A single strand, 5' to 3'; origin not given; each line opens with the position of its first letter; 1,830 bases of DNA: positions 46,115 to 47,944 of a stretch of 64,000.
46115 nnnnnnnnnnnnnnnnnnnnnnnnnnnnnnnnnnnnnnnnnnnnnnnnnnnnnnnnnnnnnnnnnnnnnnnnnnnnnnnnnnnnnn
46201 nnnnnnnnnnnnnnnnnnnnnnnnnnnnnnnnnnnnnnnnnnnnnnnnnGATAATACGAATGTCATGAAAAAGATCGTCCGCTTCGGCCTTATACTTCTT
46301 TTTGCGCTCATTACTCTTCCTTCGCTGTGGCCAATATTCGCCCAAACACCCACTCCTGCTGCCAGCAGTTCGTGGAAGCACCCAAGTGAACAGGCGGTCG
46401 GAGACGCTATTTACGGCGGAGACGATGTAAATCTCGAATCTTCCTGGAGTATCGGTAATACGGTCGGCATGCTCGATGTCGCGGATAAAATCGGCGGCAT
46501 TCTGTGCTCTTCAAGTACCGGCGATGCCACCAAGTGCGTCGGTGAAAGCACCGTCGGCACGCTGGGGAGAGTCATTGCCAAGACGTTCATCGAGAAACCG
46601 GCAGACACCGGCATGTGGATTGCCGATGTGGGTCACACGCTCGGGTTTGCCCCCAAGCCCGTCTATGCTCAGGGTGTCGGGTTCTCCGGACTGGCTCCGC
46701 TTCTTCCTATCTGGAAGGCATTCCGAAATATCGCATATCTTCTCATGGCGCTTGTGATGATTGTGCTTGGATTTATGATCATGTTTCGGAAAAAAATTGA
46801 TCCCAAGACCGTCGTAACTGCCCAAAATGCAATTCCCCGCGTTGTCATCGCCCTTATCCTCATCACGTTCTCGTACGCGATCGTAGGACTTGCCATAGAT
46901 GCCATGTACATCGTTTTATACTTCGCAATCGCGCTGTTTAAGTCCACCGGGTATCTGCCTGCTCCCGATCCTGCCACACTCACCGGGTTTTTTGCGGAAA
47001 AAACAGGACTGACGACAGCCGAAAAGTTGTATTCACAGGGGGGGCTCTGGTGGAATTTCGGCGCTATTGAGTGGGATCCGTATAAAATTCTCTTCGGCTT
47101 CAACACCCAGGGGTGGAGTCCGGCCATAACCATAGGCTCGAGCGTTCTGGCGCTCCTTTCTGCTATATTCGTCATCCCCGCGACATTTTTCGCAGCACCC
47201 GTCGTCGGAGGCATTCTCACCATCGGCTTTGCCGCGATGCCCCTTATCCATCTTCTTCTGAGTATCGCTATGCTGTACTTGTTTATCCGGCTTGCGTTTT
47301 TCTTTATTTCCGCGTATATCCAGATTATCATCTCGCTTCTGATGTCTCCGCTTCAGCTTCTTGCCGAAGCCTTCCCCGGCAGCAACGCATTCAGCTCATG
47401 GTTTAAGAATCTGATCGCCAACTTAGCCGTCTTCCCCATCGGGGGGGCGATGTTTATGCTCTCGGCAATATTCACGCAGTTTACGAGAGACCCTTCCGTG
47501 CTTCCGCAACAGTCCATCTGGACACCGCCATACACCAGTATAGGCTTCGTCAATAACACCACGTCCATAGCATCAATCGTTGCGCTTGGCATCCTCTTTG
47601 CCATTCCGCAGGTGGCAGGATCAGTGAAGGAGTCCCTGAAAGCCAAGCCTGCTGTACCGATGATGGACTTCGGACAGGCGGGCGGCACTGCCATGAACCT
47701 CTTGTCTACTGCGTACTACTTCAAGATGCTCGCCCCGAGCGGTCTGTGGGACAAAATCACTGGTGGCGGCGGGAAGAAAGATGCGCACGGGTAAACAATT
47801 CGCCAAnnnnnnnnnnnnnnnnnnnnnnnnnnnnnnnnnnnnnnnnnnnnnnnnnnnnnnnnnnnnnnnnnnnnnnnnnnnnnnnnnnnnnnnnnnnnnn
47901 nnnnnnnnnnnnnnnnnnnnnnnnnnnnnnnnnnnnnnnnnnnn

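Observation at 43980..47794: Tandem array of six divergent VirB2/TrbC-like pilin paralogs followed by a VirB6-like gene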

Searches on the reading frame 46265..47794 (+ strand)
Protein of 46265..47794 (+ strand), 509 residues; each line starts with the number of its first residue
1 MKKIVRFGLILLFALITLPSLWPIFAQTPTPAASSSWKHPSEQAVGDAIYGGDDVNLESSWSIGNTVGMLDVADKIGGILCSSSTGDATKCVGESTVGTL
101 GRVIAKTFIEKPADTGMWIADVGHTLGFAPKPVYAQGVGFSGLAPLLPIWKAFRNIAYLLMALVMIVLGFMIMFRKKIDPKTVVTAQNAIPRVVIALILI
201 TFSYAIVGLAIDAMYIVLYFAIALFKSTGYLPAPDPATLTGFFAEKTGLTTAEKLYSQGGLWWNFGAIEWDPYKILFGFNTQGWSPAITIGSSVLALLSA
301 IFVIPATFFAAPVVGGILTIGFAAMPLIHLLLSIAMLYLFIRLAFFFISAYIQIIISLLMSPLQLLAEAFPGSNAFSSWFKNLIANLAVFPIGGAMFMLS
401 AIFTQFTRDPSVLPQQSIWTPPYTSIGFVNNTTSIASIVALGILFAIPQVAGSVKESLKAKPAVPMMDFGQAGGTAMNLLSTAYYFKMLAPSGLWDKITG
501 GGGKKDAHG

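Call 4: search_protein_families(library=pfam, proteins=[window:46265-47794:+], max_evalue=1)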
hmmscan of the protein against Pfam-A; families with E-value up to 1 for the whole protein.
window:46265-47794:+ (509 aa): 1 family
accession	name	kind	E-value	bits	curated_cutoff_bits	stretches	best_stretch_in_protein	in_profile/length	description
PF19885.4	DUF6358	-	0.16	12.6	28.4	1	149-175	22-48/61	Family of unknown function (DUF6358)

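Call 5: search_protein_families(library=ncbifam, proteins=[window:46265-47794:+], max_evalue=1)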
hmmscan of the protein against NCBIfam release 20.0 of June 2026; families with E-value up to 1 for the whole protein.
window:46265-47794:+ (509 aa): 2 families
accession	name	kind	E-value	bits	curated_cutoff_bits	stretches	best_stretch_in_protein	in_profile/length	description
NF045890.1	conj_pls20_p028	equivalog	0.0087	15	150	1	149-185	61-97/377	pLS20_p028 family conjugation system transmembrane protein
NF035925.1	Geo26A_fam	subfamily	0.46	10.3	40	1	289-325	139-175/197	geobacillin-26 family protein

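Call 21: find_homologous_proteins(query=window:46265-47794:+)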
Query window:46265-47794:+ (509 aa): 922 proteins with E <= 0.001 among 8000 candidates; the best 120 are listed.
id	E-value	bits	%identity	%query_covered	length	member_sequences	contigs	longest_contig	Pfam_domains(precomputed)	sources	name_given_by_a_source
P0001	0.0e+0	1107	99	100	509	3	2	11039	-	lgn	-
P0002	3.2e-280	948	87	98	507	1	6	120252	-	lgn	-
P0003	2.8e-260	883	80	100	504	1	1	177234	-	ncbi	-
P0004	2.2e-259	880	81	100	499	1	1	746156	-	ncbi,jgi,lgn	-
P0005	2.5e-179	616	60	100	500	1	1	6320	-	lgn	-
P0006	1.5e-172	593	60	95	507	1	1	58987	-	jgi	jgi:hypothetical protein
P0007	8.1e-157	541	55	100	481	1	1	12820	-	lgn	-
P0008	1.4e-151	524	56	93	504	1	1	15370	-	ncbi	-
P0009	4.2e-146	506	52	98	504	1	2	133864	-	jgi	jgi:hypothetical protein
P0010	5.8e-146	506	55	97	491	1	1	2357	-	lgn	-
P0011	7.3e-145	502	55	92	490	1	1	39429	-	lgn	-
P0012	6.8e-143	495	52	99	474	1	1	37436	-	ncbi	-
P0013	1.6e-142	494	52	98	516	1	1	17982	-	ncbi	-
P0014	1.6e-142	494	53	100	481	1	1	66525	-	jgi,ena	-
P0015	4.4e-141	489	51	98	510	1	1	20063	-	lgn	-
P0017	4.4e-139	483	51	98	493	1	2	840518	-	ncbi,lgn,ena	-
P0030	5.8e-108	380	44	100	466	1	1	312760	-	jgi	jgi:hypothetical protein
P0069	1.9e-91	326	41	98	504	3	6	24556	-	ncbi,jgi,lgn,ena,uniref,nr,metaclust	ncbi:hypothetical protein A2971_02585 [Candidatus Gottesmanbacteria bacterium RIFCSPLOWO2_01_FULL_46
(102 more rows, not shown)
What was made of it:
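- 46265..47794 (+): Divergent VirB6-like polytopic membrane protein, 509 aa, with an N-terminal signal peptide. 922 homologues, the named ones from Gottesmanbacteria (call 21).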

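Call 22: find_encoding_contigs(protein=P0002, flank=10000, max_places=2)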
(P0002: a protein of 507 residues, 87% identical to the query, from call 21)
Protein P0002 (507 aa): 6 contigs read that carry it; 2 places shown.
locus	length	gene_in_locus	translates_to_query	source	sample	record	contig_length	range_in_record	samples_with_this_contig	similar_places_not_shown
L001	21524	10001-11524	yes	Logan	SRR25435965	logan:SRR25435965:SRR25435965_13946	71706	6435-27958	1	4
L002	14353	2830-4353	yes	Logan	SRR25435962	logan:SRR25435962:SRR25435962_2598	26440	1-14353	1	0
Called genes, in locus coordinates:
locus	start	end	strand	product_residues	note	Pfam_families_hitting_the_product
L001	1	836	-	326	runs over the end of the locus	PF22700:MVD-like_N, PF00288:GHMP_kinases_N (faint), PF18376:MDD_C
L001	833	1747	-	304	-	PF00288:GHMP_kinases_N, PF08544:GHMP_kinases_C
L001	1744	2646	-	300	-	PF00288:GHMP_kinases_N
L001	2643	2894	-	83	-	PF01796:OB_ChsH2_C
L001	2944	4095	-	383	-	PF00108:Thiolase_N, PF00109:ketoacyl-synt (weak), PF08545:ACP_syn_III (faint), PF02803:Thiolase_C, PF22691:Thiolase_C_1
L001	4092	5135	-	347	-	PF08541:ACP_syn_III_C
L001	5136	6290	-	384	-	PF00368:HMG-CoA_red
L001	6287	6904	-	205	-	PF04893:Yip1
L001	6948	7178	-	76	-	-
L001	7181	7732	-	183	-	PF04542:Sigma70_r2, PF08281:Sigma70_r4_2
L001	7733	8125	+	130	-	PF18895:T4SS_pilin (weak)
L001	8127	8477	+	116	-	-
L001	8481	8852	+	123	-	PF18895:T4SS_pilin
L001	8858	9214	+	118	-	PF18895:T4SS_pilin (weak)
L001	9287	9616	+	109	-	PF26067:DUF8024 (weak), PF18895:T4SS_pilin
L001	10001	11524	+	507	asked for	-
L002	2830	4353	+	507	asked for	-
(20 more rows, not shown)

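Call 23: find_encoding_contigs(protein=P0003, flank=10000, max_places=2)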
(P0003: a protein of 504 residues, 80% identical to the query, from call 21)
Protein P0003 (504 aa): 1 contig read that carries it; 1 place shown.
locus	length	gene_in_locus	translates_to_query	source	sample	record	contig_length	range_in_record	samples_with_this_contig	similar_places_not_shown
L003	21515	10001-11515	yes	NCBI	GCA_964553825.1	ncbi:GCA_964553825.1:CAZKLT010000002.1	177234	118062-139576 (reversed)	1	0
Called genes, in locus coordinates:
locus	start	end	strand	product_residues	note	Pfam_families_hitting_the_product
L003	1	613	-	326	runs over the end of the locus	PF22700:MVD-like_N, PF18376:MDD_C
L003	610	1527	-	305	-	PF00288:GHMP_kinases_N, PF08544:GHMP_kinases_C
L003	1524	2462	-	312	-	PF00288:GHMP_kinases_N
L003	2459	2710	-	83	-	PF01796:OB_ChsH2_C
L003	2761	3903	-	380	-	PF00108:Thiolase_N, PF00109:ketoacyl-synt (weak), PF08545:ACP_syn_III (faint), PF02803:Thiolase_C, PF22691:Thiolase_C_1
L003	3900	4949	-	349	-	PF08540:HMG_CoA_synt_C (faint), PF08541:ACP_syn_III_C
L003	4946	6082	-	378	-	PF00368:HMG-CoA_red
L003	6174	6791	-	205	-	PF04893:Yip1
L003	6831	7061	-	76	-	-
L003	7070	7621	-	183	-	PF04542:Sigma70_r2, PF08281:Sigma70_r4_2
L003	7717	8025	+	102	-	-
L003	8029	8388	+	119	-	-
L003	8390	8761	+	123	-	PF18895:T4SS_pilin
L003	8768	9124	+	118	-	PF18895:T4SS_pilin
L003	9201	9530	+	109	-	PF26067:DUF8024 (weak), PF18895:T4SS_pilin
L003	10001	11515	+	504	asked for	-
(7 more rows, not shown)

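Call 24: find_encoding_contigs(protein=P0004, flank=10000, max_places=2)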
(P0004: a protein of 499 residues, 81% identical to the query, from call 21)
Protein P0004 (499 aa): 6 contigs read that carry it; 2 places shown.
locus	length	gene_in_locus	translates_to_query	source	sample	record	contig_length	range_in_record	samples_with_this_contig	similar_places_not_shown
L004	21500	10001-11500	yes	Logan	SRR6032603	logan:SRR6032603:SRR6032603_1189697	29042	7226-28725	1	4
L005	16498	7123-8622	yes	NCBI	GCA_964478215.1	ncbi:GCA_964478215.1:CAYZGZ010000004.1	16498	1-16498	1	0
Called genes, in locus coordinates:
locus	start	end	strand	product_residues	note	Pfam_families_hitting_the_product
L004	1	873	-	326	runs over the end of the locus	PF22700:MVD-like_N, PF00288:GHMP_kinases_N (weak), PF18376:MDD_C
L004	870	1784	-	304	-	PF00288:GHMP_kinases_N, PF08544:GHMP_kinases_C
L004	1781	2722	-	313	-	PF00288:GHMP_kinases_N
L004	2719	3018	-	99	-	PF01796:OB_ChsH2_C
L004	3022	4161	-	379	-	PF00108:Thiolase_N, PF00109:ketoacyl-synt (weak), PF08545:ACP_syn_III (faint), PF02803:Thiolase_C, PF22691:Thiolase_C_1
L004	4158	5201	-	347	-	PF08541:ACP_syn_III_C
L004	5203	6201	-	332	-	PF00368:HMG-CoA_red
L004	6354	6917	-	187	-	-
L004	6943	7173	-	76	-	-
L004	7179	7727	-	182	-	PF04542:Sigma70_r2, PF08281:Sigma70_r4_2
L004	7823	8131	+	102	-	-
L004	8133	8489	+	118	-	-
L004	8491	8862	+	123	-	PF18895:T4SS_pilin (weak)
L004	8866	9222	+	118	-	PF18895:T4SS_pilin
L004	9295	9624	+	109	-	PF18895:T4SS_pilin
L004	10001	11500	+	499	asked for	-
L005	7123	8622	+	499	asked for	-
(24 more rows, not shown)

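Call 25: find_encoding_contigs(protein=P0009, flank=10000, max_places=1)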
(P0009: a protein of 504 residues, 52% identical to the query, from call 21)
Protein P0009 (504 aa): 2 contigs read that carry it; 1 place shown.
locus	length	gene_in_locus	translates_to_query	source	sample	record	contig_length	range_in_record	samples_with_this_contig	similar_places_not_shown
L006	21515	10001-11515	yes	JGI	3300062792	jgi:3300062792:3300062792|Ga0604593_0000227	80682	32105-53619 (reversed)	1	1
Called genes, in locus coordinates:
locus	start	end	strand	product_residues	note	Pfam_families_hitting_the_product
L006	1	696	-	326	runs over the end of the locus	PF22700:MVD-like_N, PF00288:GHMP_kinases_N (weak), PF18376:MDD_C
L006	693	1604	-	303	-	PF00288:GHMP_kinases_N, PF08544:GHMP_kinases_C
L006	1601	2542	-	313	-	PF00288:GHMP_kinases_N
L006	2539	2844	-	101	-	PF01796:OB_ChsH2_C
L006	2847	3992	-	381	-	PF00108:Thiolase_N, PF00109:ketoacyl-synt (faint), PF08545:ACP_syn_III (faint), PF02803:Thiolase_C, PF22691:Thiolase_C_1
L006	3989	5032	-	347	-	PF08541:ACP_syn_III_C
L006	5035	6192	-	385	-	PF00368:HMG-CoA_red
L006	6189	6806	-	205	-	PF04893:Yip1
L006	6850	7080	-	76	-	-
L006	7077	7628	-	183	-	PF04542:Sigma70_r2, PF08281:Sigma70_r4_2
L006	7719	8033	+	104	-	PF18895:T4SS_pilin (weak)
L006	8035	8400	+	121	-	PF18895:T4SS_pilin (weak)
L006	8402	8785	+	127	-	PF18895:T4SS_pilin (weak)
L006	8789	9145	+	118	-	PF18895:T4SS_pilin (weak)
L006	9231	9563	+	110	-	PF26067:DUF8024 (weak), PF18895:T4SS_pilin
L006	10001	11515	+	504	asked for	-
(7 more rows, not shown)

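Call 26: find_encoding_contigs(protein=P0017, flank=10000, max_places=1)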
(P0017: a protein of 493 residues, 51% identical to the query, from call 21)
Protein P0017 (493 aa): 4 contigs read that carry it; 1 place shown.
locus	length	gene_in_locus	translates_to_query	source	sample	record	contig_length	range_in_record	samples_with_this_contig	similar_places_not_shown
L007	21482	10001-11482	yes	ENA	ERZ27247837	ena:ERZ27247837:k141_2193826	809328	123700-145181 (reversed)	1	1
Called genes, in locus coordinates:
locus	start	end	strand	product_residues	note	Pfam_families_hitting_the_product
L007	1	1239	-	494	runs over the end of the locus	PF22700:MVD-like_N (weak), PF00288:GHMP_kinases_N, PF08544:GHMP_kinases_C, PF00293:NUDIX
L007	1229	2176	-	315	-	PF00288:GHMP_kinases_N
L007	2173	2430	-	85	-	PF01796:OB_ChsH2_C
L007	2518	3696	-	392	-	PF00108:Thiolase_N, PF00109:ketoacyl-synt (weak), PF02803:Thiolase_C, PF22691:Thiolase_C_1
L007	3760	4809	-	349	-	PF08541:ACP_syn_III_C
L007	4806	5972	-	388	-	PF00368:HMG-CoA_red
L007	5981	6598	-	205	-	PF04893:Yip1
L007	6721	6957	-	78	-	-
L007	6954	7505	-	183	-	PF04542:Sigma70_r2, PF08281:Sigma70_r4_2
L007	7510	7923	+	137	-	PF18895:T4SS_pilin (weak)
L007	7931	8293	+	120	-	-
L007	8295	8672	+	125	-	PF18895:T4SS_pilin (weak)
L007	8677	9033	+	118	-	PF18895:T4SS_pilin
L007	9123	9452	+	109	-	PF18895:T4SS_pilin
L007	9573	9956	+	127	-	PF18895:T4SS_pilin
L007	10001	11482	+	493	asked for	-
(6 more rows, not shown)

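Call 27: find_encoding_contigs(protein=P0030, flank=10000, max_places=1)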
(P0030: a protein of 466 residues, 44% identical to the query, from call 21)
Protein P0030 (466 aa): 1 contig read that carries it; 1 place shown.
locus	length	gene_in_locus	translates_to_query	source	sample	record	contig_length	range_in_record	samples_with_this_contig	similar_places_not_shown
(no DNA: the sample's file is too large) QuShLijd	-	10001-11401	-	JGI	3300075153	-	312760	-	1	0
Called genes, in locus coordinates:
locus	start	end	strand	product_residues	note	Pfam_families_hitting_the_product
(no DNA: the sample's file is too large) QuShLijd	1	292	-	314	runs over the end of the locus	PF22700:MVD-like_N, PF00288:GHMP_kinases_N, PF18376:MDD_C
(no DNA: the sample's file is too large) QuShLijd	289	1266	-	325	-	PF00288:GHMP_kinases_N, PF08544:GHMP_kinases_C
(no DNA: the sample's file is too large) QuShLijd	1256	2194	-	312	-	PF10509:GalKase_gal_bdg (weak), PF00288:GHMP_kinases_N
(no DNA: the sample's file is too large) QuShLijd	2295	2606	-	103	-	PF01796:OB_ChsH2_C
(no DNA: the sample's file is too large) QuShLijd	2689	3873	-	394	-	PF00108:Thiolase_N, PF00109:ketoacyl-synt, PF22691:Thiolase_C_1, PF02803:Thiolase_C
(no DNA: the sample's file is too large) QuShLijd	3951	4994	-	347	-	PF08541:ACP_syn_III_C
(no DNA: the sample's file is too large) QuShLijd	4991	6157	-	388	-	PF00368:HMG-CoA_red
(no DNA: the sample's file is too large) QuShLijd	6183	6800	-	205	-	PF04893:Yip1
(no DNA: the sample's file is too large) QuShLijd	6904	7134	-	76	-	-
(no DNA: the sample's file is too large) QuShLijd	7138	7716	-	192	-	PF07638:Sigma70_ECF (weak), PF04542:Sigma70_r2, PF08281:Sigma70_r4_2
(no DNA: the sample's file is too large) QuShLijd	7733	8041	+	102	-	PF18895:T4SS_pilin (weak)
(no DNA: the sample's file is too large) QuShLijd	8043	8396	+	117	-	-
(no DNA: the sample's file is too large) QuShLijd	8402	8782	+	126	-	PF18895:T4SS_pilin (weak)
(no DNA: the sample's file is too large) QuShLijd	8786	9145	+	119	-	PF18895:T4SS_pilin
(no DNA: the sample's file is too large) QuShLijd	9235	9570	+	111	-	PF18895:T4SS_pilin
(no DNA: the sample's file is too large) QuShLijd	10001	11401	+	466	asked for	-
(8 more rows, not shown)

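Call 28: find_encoding_contigs(protein=P0069, flank=10000, max_places=1)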
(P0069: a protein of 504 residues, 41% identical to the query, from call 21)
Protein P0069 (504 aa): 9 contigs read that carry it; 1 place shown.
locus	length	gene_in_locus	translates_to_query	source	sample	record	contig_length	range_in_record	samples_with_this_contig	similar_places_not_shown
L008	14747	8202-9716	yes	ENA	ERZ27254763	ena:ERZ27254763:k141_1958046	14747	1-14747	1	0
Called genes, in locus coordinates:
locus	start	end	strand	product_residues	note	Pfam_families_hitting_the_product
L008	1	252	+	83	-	?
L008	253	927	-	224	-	PF01255:Prenyltransf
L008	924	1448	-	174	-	PF00293:NUDIX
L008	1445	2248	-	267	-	PF00696:AA_kinase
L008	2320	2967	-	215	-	PF00293:NUDIX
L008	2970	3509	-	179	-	-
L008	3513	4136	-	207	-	PF04893:Yip1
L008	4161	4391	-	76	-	-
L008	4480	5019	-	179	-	PF07638:Sigma70_ECF (weak), PF04542:Sigma70_r2, PF08281:Sigma70_r4_2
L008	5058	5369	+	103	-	PF18895:T4SS_pilin (weak)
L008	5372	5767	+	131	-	-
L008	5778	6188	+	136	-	-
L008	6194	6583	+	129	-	-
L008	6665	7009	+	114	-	PF18895:T4SS_pilin (weak)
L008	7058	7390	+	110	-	PF18895:T4SS_pilin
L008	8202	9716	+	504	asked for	-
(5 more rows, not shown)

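Call 33: search_solved_structures(query=A2, max_evalue=10)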
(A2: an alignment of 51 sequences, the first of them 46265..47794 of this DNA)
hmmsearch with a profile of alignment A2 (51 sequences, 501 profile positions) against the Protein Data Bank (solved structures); distinct sequences matched with E-value up to 10: 0.
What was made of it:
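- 46265..47794 (+): No Pfam, NCBIfam or PDB-sequence hit (calls 4, 5, 33).
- On VirB6 family: The PDB profile search gave 0 hits (call 33).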

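Call 41: predict_structure(alignment_id=A2)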
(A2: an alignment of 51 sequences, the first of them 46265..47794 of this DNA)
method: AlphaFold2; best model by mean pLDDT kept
length: 509 residues; sequences in the alignment: 51
mean_pLDDT: 77.0   pTM: 0.61
mean pLDDT of the five models: 77.0, 75.7, 71.2, 68.4, 65.6
residues with pLDDT >= 90: 115; 70-90: 250; 50-70: 111; < 50: 33
segments of 3 or more residues with pLDDT < 50: 24-36, 133-138, 467-471
pLDDT, mean of each block of 10 residues (from residue 1): 83 81 47 48 55 58 73 79 78 83 79 74 73 49 76 88 91 88 86 91 89 92 91 80 83 87 83 73 65 69 67 74 79 89 94 92 89 90 95 94 83 61 57 82 94 90 56 60 73 67 49
secondary structure, 60 per line:
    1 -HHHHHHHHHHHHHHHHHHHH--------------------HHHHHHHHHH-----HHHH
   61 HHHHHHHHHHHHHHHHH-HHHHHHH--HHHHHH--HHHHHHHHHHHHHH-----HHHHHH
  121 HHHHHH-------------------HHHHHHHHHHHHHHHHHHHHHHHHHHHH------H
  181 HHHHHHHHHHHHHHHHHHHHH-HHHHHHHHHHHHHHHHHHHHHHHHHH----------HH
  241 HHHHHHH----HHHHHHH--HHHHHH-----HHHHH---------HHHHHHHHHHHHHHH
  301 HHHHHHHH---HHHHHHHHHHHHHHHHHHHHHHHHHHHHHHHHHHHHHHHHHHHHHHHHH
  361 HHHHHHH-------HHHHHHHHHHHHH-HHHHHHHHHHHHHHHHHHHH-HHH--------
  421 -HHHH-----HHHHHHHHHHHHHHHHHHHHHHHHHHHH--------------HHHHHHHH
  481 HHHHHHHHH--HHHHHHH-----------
elements in order: H2-21 H42-51 H57-77 H79-85 H88-93 H96-109 H115-126 H146-173 H180-201 H203-228 H239-247 H252-258 H261-266 H272-276 H286-308 H312-367 H375-387 H389-408 H422-425 H431-458 H473-489 H492-498
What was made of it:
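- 46265..47794 (+): AF2 pLDDT 77 (call 41).
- On VirB6 family: Model pLDDT is 77 (call 41).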

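Call 98: fold_search(model_id=the predicted structure, library=pdb)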
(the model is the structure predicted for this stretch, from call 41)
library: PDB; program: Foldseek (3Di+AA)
matches with E <= 10: 72; with E <= 0.001: 0
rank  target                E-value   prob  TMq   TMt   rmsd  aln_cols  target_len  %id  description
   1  8rtd_L                1.0e-02  1.00  0.25  0.40  10.4       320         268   17  Stalk-Arches-IMC structure from the fully-assembled R388 type IV secretion system determined by cryo-EM. (released 2024-06-19)
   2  8rt9_F                2.0e-02  1.00  0.28  0.45   8.7       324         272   15  Stalk complex full-length structure (TrwJ/VirB5-TrwI/VirB6) from the fully-assembled R388 type IV secretion system det (released 2024-06-19)
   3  7o3v_G                6.3e-02  0.98  0.24  0.41  10.6       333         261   13  Stalk complex structure (TrwJ/VirB5-TrwI/VirB6) from the fully-assembled R388 type IV secretion system determined by c (released 2022-06-22)
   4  7o3v_F                1.3e-01  0.96  0.26  0.43   9.9       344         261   13  Stalk complex structure (TrwJ/VirB5-TrwI/VirB6) from the fully-assembled R388 type IV secretion system determined by c (released 2022-06-22)
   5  8rtd_H                2.8e-01  0.72  0.16  0.32  12.8       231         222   17  Stalk-Arches-IMC structure from the fully-assembled R388 type IV secretion system determined by cryo-EM. (released 2024-06-19)
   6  7o3v_J                3.1e-01  0.77  0.23  0.38  10.8       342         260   13  Stalk complex structure (TrwJ/VirB5-TrwI/VirB6) from the fully-assembled R388 type IV secretion system determined by c (released 2022-06-22)
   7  7o3v_H                3.2e-01  0.87  0.17  0.38   8.4       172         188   16  Stalk complex structure (TrwJ/VirB5-TrwI/VirB6) from the fully-assembled R388 type IV secretion system determined by c (released 2022-06-22)
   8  8rtd_I                4.4e-01  0.54  0.16  0.31  12.3       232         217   17  Stalk-Arches-IMC structure from the fully-assembled R388 type IV secretion system determined by cryo-EM. (released 2024-06-19)
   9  7o3v_I                5.7e-01  0.41  0.14  0.30  18.0       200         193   18  Stalk complex structure (TrwJ/VirB5-TrwI/VirB6) from the fully-assembled R388 type IV secretion system determined by c (released 2022-06-22)
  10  6jb1_B                1.6e+00  0.07  0.10  0.05  32.1       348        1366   13  Structure of pancreatic ATP-sensitive potassium channel bound with repaglinide and ATPgammaS at 3.3A resolution (released 2019-05-22)
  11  9kvy_B                1.7e+00  0.07  0.07  0.11  23.5       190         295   15  Cryo-EM structure of SLC30A10, determined in asymmetric conformations-one subunit in an inward-facing Mn2+-bound and t (released 2025-10-15)
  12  6sue_A                1.9e+00  0.06  0.11  0.03  49.8       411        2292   14  Structure of Photorhabdus luminescens Tc holotoxin pore, Mutation TccC3-D651A (released 2019-11-06)
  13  9ngy_FP1              2.2e+00  0.12  0.16  0.12  22.7       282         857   13  In situ cryo-EM structure of protochannel (DotA-IcmX) of the Legionella Dot/Icm T4SS machine (released 2025-09-17)
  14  8iyj_U4               2.3e+00  0.12  0.11  0.24  23.1       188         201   13  Cryo-EM structure of the 48-nm repeat doublet microtubule from mouse sperm (released 2023-07-05)
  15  7udn_B                2.3e+00  0.09  0.13  0.20  30.7       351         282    8  Crystal structure of designed helical repeat protein RPB_PLP1_R6 in alternative conformation 2 (released 2023-03-22)
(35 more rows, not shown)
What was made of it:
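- On VirB6 family: Foldseek top nine hits among 350,542 chains all come from R388 T4SS stalk/IMC entries (TrwJ-TrwI/VirB6 complexes); best E = 0.01, probability 1.00 (call 98).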
